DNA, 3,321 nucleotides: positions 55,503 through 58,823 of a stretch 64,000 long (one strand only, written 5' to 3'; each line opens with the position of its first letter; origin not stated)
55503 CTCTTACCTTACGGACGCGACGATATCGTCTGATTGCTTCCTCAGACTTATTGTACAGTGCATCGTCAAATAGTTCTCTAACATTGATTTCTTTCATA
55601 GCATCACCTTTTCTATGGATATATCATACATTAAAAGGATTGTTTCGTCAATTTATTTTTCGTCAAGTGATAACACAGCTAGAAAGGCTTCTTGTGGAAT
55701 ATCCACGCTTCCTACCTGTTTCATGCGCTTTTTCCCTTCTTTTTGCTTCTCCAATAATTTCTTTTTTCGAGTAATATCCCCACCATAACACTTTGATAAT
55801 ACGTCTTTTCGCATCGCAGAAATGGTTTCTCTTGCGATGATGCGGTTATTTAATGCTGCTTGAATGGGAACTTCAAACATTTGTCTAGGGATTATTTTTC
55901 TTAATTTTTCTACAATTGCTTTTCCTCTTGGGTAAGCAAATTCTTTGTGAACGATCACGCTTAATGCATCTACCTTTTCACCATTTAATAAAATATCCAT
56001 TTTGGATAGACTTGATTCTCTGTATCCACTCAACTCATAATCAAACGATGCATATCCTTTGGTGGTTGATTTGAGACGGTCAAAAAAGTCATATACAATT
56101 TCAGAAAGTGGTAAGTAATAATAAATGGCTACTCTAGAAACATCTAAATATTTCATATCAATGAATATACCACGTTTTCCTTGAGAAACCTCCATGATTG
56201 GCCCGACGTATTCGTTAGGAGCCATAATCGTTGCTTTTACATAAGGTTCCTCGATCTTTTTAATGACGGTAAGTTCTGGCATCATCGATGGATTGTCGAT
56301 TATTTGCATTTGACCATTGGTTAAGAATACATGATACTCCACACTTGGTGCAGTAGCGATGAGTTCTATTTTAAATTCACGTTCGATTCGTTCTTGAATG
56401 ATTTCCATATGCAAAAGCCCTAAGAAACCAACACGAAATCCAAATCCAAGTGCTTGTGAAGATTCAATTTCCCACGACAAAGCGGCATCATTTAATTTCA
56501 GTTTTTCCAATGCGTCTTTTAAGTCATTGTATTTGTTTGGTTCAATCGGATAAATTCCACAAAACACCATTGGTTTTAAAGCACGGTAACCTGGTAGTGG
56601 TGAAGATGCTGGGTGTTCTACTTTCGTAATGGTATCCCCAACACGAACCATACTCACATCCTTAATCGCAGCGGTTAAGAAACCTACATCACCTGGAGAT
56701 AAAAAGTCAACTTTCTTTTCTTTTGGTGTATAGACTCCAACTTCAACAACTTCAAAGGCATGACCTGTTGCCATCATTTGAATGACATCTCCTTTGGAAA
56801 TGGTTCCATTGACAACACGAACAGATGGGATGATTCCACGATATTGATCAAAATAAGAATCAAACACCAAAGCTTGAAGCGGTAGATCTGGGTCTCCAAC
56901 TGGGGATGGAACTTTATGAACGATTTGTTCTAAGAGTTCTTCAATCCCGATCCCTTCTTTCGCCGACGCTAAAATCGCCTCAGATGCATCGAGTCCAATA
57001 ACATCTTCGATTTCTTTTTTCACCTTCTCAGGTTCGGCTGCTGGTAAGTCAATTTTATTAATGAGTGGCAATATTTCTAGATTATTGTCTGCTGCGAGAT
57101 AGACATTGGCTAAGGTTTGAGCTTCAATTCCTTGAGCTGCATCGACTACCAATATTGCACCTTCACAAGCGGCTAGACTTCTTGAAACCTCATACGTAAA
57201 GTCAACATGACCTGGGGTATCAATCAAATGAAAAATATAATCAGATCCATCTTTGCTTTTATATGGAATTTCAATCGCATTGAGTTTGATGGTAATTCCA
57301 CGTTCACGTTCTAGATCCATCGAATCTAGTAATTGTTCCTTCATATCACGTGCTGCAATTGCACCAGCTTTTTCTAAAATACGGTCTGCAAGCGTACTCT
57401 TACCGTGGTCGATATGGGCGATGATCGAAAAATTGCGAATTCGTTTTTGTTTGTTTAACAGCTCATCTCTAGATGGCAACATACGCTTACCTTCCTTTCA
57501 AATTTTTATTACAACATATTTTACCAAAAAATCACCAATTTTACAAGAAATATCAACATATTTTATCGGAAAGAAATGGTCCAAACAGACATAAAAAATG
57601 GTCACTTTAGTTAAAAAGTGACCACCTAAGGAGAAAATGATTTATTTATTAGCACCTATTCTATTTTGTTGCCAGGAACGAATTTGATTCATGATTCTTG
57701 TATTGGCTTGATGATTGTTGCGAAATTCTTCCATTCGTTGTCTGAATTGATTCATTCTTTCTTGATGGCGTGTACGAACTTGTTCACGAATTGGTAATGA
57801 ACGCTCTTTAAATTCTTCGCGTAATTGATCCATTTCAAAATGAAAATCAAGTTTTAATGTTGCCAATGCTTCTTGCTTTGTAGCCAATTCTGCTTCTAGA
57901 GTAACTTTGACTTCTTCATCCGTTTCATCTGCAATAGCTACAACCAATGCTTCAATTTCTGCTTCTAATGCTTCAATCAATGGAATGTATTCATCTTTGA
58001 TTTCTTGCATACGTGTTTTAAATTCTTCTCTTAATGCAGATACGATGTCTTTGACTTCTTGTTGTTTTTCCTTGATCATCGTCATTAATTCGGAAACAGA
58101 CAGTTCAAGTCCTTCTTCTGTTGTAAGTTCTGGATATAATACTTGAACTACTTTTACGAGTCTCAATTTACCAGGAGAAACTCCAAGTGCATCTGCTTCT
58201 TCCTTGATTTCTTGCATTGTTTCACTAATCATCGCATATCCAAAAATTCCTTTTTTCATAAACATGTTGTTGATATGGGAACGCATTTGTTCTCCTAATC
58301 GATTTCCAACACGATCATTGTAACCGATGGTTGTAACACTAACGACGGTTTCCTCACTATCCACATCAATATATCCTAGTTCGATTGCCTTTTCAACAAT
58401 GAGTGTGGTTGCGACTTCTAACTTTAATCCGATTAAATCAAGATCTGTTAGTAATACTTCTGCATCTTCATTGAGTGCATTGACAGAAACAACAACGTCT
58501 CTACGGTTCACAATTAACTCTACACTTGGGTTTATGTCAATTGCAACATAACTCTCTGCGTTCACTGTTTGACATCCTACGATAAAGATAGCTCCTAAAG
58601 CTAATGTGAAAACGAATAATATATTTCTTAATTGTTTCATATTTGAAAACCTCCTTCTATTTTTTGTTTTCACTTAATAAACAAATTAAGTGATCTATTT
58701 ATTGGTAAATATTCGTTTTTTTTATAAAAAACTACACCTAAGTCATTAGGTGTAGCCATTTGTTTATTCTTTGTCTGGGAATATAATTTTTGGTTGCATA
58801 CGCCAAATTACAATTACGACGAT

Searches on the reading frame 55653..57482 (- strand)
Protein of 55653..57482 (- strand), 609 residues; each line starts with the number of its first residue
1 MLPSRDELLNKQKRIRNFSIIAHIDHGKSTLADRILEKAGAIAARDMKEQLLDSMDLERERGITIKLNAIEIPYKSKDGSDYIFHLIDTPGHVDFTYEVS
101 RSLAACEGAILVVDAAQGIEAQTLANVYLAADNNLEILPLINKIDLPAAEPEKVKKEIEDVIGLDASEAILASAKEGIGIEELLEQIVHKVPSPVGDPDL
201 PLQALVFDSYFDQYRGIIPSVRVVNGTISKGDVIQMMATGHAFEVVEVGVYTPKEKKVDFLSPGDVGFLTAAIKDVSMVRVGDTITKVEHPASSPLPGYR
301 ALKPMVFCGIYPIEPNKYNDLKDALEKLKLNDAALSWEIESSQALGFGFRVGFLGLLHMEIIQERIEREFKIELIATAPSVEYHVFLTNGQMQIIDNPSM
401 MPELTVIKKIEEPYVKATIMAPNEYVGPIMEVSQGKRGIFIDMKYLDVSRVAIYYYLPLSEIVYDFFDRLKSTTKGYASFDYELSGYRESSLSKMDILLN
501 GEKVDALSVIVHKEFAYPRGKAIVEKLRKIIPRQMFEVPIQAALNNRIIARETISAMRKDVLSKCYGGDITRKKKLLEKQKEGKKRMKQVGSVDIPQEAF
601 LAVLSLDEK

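Call 76: list_cluster_members(proteins=[window:55653-57482:-, window:39546-41363:+, window:53473-54315:-])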
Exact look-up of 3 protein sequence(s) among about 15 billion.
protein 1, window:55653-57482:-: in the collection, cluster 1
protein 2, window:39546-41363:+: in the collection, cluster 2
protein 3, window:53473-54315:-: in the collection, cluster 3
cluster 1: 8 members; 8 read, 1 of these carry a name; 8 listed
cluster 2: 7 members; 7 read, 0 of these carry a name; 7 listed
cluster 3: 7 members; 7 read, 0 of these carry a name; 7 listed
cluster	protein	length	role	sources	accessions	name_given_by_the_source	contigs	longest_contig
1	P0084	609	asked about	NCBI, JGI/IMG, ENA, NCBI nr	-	-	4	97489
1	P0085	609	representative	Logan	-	-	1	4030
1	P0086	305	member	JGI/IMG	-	GTP-binding protein LepA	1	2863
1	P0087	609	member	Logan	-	-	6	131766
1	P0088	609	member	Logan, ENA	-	-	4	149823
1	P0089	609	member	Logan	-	-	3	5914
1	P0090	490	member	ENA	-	-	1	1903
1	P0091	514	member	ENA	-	-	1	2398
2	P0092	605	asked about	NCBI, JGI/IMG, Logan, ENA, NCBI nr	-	-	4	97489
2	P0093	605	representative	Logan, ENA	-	-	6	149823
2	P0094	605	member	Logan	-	-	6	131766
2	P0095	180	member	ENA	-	-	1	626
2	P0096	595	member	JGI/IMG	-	-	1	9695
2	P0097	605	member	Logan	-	-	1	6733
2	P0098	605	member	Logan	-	-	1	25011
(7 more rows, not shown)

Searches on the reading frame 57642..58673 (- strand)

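Call 57: search_protein_families(library=pfam, max_evalue=0.00001, proteins=[window:57642-58673:-])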
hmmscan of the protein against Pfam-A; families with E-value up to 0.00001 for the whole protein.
window:57642-58673:- (343 aa): 1 family
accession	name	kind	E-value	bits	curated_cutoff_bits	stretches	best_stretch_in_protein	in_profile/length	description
PF23750.1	RsgI_M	-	4.6e-28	98.9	25.3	1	41-173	2-131/133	Anti-sigma factor RsgI-like central domain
